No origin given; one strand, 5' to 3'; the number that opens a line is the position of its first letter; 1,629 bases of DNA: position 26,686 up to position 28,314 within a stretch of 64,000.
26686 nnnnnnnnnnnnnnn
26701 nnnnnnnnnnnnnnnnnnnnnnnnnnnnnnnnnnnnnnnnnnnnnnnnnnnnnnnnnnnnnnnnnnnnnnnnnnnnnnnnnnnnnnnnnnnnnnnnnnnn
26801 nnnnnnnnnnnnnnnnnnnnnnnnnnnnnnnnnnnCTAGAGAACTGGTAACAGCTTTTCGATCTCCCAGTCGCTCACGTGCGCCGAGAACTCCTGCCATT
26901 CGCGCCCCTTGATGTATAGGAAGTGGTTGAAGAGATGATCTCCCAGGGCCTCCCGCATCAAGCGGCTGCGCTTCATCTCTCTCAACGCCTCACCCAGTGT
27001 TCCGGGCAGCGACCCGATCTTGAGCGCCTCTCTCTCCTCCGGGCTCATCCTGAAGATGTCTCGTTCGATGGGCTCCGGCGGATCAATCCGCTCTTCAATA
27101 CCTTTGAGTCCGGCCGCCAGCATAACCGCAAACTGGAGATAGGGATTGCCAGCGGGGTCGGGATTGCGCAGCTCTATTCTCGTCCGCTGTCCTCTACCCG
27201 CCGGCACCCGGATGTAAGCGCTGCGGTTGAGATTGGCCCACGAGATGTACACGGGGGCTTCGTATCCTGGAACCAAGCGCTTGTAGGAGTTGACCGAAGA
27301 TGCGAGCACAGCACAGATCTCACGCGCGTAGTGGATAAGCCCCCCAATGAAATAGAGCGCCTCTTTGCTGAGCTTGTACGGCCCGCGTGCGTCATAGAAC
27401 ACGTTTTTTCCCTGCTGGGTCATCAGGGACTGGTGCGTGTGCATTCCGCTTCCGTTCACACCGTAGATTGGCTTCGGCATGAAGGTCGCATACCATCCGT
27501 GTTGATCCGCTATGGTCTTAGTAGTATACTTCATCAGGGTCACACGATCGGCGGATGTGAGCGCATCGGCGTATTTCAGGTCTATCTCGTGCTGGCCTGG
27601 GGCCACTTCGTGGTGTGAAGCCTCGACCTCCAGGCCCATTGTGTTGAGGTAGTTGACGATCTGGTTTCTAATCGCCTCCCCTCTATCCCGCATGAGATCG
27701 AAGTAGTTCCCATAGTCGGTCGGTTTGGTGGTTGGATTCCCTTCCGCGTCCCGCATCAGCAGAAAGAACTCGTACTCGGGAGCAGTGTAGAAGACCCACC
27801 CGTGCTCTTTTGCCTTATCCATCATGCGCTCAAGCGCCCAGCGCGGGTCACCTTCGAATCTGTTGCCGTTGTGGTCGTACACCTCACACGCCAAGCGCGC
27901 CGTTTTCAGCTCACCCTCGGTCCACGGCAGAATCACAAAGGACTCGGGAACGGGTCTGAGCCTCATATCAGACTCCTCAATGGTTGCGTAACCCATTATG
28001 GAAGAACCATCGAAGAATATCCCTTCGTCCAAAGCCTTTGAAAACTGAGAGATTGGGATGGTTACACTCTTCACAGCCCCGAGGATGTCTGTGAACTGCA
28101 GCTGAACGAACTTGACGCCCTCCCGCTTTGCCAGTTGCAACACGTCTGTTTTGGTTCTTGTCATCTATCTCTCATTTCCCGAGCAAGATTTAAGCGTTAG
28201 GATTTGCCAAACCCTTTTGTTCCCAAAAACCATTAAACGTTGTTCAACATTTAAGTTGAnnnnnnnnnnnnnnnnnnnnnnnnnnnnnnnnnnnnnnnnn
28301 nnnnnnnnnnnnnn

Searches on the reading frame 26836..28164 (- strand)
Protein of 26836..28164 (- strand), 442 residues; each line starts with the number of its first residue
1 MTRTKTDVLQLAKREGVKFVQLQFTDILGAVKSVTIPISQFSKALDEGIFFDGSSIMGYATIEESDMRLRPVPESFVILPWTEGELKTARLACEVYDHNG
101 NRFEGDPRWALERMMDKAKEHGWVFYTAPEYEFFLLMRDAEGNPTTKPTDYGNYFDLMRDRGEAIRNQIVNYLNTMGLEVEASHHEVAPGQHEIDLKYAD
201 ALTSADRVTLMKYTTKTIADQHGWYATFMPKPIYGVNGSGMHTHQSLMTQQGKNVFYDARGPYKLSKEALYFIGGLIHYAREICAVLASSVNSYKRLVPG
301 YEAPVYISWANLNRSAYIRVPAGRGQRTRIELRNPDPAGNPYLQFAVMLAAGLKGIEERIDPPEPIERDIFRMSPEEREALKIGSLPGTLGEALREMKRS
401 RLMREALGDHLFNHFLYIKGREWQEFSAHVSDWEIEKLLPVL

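Call 11: search_protein_families(library=pfam, proteins=[window:26836-28164:-], max_evalue=0.001)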
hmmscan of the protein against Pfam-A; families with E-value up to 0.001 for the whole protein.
window:26836-28164:- (442 aa): 2 families
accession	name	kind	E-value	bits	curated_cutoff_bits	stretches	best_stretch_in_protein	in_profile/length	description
PF00120.29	Gln-synt_C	-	3.4e-129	431.3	24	1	105-437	2-343/344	Glutamine synthetase, catalytic domain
PF03951.24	Gln-synt_N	-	9.6e-31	105.7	33.4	1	17-97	2-81/82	Glutamine synthetase, beta-Grasp domain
